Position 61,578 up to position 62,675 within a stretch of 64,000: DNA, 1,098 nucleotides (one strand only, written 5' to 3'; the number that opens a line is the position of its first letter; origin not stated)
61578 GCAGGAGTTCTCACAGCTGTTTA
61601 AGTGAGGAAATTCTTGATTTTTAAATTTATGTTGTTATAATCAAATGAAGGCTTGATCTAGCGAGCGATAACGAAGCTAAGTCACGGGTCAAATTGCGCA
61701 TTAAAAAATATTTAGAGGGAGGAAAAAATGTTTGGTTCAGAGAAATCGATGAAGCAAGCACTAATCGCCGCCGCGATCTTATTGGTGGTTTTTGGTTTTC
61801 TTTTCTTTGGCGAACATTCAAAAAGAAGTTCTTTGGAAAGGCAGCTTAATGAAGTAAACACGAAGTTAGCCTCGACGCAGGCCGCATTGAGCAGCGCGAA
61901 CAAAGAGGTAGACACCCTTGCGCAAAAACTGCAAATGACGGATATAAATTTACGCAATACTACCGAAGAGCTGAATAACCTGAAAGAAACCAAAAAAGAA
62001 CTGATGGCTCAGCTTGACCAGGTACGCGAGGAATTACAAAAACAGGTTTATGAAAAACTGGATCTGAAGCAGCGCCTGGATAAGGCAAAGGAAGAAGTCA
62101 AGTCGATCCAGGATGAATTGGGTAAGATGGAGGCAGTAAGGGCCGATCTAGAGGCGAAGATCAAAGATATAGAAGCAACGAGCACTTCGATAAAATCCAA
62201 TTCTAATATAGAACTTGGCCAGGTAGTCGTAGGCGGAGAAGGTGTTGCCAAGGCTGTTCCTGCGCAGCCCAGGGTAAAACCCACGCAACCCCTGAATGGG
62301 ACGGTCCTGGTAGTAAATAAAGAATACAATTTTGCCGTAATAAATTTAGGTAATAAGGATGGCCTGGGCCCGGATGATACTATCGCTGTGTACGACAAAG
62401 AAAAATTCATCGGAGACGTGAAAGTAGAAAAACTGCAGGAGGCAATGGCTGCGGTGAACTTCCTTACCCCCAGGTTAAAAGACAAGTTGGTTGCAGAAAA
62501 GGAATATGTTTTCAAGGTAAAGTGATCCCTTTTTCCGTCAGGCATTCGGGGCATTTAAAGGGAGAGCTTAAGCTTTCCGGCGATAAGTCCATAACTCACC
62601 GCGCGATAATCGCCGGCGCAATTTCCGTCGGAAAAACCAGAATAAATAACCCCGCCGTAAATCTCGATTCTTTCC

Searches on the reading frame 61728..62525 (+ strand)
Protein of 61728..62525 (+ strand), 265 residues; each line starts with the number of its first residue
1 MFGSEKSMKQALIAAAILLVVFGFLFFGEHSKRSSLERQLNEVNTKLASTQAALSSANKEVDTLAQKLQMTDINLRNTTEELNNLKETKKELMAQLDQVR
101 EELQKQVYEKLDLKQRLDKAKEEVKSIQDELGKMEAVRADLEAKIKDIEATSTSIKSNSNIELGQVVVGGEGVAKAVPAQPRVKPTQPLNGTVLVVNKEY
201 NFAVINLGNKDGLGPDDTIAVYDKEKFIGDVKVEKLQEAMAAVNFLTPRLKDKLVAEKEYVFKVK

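Call 63: find_encoding_contigs(protein=window:61728-62525:+, flank=10000, max_places=3)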
Protein window:61728-62525:+ (265 aa): no gene with exactly this product is on record in the collection.
